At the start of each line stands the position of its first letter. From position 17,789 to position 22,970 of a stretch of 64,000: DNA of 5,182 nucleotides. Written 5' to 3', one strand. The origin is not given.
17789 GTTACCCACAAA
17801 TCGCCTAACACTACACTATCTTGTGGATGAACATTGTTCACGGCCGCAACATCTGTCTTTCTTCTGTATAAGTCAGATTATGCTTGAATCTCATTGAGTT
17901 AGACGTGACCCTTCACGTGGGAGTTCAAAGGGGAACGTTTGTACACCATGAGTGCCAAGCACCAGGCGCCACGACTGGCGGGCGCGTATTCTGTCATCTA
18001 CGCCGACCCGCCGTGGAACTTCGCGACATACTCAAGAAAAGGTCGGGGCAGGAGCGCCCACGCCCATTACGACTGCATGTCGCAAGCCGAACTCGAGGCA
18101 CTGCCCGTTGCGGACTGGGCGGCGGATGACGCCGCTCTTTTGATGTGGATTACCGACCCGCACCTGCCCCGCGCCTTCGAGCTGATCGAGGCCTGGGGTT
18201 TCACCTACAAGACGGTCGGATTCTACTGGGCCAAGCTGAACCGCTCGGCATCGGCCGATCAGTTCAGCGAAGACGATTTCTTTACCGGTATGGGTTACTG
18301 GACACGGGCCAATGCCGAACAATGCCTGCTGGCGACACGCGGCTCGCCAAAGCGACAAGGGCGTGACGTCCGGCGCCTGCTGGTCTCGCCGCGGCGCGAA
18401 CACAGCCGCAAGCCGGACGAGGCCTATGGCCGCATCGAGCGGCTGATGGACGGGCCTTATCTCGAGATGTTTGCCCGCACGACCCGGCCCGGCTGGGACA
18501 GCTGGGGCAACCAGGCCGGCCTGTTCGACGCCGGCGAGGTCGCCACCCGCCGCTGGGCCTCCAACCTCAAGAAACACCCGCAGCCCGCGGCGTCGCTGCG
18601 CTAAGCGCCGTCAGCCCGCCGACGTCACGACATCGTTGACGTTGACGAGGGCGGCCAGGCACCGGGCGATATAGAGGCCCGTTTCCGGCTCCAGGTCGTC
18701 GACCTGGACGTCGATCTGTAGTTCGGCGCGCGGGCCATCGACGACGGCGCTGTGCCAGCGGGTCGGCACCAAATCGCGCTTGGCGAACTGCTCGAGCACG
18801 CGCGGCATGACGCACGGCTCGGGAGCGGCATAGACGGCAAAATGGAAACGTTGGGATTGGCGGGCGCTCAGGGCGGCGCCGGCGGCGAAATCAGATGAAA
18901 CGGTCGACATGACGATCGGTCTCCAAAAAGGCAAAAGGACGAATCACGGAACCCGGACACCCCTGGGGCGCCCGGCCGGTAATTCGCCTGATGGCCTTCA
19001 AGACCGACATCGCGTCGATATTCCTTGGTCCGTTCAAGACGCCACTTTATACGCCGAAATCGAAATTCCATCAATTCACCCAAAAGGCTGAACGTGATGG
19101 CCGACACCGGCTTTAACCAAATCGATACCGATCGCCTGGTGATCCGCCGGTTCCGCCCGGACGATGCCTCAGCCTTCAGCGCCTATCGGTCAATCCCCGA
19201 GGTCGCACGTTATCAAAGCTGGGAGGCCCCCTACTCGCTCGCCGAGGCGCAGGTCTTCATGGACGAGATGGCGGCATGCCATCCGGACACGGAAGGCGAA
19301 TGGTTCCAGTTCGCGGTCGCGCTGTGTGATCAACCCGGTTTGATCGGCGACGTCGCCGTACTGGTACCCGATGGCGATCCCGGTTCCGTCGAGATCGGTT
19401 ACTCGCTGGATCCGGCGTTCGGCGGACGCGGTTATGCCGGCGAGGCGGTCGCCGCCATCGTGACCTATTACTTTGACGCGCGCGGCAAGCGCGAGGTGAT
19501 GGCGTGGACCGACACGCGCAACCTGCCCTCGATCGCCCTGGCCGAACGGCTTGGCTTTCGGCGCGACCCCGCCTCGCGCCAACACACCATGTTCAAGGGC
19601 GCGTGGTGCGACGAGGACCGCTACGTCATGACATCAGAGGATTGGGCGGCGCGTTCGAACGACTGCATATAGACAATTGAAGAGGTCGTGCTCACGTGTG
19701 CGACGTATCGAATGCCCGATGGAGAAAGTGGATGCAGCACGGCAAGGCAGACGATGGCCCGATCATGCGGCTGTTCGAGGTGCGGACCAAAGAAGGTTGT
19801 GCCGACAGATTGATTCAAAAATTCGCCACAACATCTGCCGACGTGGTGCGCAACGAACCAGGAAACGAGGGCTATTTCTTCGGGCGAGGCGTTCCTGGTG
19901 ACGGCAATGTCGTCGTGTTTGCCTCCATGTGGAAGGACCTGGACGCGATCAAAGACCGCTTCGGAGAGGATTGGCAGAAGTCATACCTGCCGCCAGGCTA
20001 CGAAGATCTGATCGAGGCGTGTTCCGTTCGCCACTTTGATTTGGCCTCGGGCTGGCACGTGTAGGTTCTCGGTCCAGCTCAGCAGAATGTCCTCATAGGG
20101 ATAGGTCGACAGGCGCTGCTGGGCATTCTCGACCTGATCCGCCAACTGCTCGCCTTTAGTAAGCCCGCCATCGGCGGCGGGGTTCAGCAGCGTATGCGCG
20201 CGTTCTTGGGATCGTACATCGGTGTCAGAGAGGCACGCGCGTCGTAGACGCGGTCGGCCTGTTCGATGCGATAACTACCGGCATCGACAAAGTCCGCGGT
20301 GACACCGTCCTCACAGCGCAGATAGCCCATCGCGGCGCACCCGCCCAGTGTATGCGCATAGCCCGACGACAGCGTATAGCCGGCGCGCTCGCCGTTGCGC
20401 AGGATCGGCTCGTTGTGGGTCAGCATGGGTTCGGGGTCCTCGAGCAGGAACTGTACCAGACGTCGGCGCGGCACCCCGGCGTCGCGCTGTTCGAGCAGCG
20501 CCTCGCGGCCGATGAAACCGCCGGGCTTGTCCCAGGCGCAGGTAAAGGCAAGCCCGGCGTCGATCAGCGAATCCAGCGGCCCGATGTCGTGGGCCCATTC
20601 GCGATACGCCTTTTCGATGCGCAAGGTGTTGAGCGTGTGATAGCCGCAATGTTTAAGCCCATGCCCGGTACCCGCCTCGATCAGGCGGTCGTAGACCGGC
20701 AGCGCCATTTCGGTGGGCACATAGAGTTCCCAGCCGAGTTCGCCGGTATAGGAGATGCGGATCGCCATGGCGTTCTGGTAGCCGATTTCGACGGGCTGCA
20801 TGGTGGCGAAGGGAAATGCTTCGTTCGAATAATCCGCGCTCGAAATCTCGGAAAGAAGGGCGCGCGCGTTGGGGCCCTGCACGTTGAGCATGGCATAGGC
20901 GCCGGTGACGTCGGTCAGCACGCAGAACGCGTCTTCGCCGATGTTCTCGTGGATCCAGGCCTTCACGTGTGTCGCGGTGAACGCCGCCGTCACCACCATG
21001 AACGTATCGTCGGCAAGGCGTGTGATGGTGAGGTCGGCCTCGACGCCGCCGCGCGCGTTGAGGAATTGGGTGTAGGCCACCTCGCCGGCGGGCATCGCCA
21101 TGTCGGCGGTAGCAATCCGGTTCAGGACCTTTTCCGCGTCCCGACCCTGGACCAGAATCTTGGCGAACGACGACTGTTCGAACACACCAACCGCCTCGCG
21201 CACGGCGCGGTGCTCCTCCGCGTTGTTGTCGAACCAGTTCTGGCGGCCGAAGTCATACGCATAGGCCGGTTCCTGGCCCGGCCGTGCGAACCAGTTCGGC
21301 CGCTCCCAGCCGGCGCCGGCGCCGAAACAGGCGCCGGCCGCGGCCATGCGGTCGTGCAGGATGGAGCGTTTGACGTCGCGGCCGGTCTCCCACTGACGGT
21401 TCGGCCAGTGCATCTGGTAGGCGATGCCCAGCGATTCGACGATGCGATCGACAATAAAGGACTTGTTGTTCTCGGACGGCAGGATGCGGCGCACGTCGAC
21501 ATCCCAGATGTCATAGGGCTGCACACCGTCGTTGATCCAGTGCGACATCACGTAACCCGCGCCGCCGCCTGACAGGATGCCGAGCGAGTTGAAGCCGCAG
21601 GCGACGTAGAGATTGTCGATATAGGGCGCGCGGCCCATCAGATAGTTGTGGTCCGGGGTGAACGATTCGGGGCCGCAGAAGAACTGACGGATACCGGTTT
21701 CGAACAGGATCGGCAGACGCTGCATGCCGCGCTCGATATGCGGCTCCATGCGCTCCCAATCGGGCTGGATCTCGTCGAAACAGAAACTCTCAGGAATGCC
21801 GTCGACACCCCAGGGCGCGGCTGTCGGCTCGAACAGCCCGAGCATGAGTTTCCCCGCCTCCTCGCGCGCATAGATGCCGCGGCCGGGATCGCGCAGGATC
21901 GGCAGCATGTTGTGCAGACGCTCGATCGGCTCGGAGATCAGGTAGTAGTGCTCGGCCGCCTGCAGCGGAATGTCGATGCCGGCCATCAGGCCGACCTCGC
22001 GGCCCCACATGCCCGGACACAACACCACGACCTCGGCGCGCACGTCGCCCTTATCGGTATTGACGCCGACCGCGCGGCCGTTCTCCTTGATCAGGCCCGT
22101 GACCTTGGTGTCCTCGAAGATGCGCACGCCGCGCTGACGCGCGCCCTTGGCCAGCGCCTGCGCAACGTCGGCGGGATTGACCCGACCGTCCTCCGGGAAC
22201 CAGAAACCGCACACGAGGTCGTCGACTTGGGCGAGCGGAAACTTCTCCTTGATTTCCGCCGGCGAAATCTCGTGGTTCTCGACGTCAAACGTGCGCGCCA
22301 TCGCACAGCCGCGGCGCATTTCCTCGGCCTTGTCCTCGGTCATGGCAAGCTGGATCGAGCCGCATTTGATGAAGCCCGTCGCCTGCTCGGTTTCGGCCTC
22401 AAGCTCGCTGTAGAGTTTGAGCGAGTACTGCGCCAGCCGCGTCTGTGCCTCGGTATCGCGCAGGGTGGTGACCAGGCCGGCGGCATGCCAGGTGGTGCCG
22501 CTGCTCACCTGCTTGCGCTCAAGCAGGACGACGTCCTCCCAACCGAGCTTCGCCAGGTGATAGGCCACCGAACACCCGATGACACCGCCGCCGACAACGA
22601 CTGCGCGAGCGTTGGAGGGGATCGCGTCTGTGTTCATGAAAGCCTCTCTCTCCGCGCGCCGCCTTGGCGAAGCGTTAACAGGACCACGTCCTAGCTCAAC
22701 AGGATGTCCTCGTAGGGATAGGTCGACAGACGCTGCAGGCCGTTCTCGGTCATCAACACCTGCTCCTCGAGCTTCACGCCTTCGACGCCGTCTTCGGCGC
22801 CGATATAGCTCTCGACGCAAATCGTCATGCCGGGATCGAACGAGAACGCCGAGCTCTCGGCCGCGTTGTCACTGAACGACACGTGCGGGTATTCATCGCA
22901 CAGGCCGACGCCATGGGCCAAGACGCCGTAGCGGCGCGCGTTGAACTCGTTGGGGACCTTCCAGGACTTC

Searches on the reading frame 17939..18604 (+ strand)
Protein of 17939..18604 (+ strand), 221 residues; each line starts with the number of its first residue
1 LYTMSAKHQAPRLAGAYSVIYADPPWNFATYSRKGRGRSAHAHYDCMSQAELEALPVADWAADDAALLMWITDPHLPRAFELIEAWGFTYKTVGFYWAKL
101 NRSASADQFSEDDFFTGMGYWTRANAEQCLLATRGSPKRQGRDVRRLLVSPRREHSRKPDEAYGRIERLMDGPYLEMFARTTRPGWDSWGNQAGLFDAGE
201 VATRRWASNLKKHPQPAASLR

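Call 64: search_protein_families(library=pfam, proteins=[window:17939-18604:+], max_evalue=0.00001)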
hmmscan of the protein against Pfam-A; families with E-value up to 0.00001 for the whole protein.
window:17939-18604:+ (221 aa): 1 family
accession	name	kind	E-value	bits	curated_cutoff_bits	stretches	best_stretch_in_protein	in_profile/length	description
PF05063.20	MT-A70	-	2.7e-30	106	23.9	1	17-192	1-172/172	MT-A70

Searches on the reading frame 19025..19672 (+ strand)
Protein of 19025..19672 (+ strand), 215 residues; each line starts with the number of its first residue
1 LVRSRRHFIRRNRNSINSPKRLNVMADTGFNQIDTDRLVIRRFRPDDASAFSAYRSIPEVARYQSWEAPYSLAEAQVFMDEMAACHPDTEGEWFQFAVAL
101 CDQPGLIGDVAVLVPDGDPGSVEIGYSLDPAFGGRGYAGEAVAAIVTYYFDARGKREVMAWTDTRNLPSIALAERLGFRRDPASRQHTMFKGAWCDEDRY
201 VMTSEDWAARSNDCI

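Call 64: search_protein_families(library=pfam, proteins=[window:19025-19672:+], max_evalue=0.00001)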
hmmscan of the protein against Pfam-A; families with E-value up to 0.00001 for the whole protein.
window:19025-19672:+ (215 aa): 2 families
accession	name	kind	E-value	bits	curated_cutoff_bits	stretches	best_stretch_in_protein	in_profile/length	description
PF13302.13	Acetyltransf_3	-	1.2e-29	104.3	25.4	1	37-179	1-138/138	Acetyltransferase (GNAT) domain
PF00583.31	Acetyltransf_1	-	1.9e-09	38.3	20.7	1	72-178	14-116/116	Acetyltransferase (GNAT) family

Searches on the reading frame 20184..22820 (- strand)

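Call 40: search_protein_families(library=pfam, proteins=[window:20184-22820:-], max_evalue=0.00001)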
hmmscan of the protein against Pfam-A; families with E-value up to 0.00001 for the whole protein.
window:20184-22820:- (878 aa): 8 families
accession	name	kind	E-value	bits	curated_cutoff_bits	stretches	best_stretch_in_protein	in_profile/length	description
PF01571.26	GCV_T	-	1.7e-79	267.1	25.6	1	488-759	1-254/255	Aminomethyltransferase folate-binding domain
PF01266.30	DAO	-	3.1e-78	264.2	27.9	1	73-427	2-352/353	FAD dependent oxidoreductase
PF08669.17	GCV_T_C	-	7.9e-16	58.2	25.9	1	786-870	1-80/80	Glycine cleavage T-protein C-terminal barrel domain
PF16350.10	FAO_M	-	3.2e-15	56.5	27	1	431-486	1-56/56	FAD dependent oxidoreductase central domain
PF07992.20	Pyr_redox_2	-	4.6e-09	36.6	26.1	0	68-103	142-174/291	Pyridine nucleotide-disulphide oxidoreductase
PF00890.30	FAD_binding_2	-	3.8e-08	33.4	20.4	1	73-274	2-206/414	FAD binding domain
PF00070.33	Pyr_redox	-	2.6e-07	31.5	22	0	72-103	1-31/82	Pyridine nucleotide-disulphide oxidoreductase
PF13738.12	Pyr_redox_3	-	3.1e-07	30.4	30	0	74-106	1-33/305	Pyridine nucleotide-disulphide oxidoreductase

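Call 48: search_protein_families(library=ncbifam, proteins=[window:20184-22820:-], max_evalue=0.00001)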
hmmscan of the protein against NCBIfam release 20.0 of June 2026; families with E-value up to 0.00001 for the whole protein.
window:20184-22820:- (878 aa): 30 families (the best 25 are shown)
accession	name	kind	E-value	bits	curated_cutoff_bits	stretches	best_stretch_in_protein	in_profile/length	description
NF001567.0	PRK00389.1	subfamily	5.1e-55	186.9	300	1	529-869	30-353/359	glycine cleavage system aminomethyltransferase GcvT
TIGR01372.1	soxA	subfamily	1.4e-52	178.6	1164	1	483-876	607-994/996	sarcosine oxidase subunit alpha family protein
TIGR00528.1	gcvT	equivalog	4.4e-47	160.8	235.85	1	530-836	29-332/362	glycine cleavage system aminomethyltransferase GcvT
NF053776.1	TmaoDeMthMsil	equivalog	2.5e-39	135.4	1100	1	533-877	418-762/763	trimethylamine N-oxide demethylase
TIGR02352.1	thiamin_ThiO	equivalog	5e-38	131.1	250.8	1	74-276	2-210/351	glycine oxidase ThiO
NF010093.0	PRK13579.1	equivalog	7.4e-38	130.3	459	1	535-837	43-337/371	glycine cleavage system aminomethyltransferase GcvT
TIGR01373.1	soxB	subfamily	1.2e-32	113.3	529.45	1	72-432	32-385/407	sarcosine oxidase subunit beta family protein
NF008425.0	PRK11259.1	equivalog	1.3e-26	93.4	257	1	73-286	7-216/377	N-methyl-L-tryptophan oxidase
NF001933.0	PRK00711.1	subfamily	1.2e-25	90.4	383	1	124-290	106-274/429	D-amino acid dehydrogenase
TIGR03364.1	HpnW_proposed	hypoth_equivalog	2.1e-25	89.6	285.1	1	73-271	3-195/365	TIGR03364 family FAD-dependent oxidoreductase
TIGR03197.1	MnmC_Cterm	equivalog_domain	1e-22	80.8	174.2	1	73-271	2-201/400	FAD-dependent 5-carboxymethylaminomethyl-2-thiouridine(34) oxidoreductase MnmC1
NF002480.1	PRK01747.1-1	equivalog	1.5e-20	73.1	540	1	50-271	228-450/645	bifunctional tRNA (5-methylaminomethyl-2-thiouridine)(34)-methyltransferase MnmC2/FAD-dependent 5-carboxymethylaminomethyl-2-thiouridine(34)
TIGR01377.1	soxA_mon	subfamily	2.7e-18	65.9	479.65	1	73-415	3-344/381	amino oxidase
TIGR03377.1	glycerol3P_GlpA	equivalog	1.7e-17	63.2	552.8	1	73-295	2-226/530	anaerobic glycerol-3-phosphate dehydrogenase subunit GlpA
NF009133.0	PRK12486.1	equivalog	5.9e-17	61.6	410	1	530-834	41-339/369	dimethylsulfoniopropionate demethylase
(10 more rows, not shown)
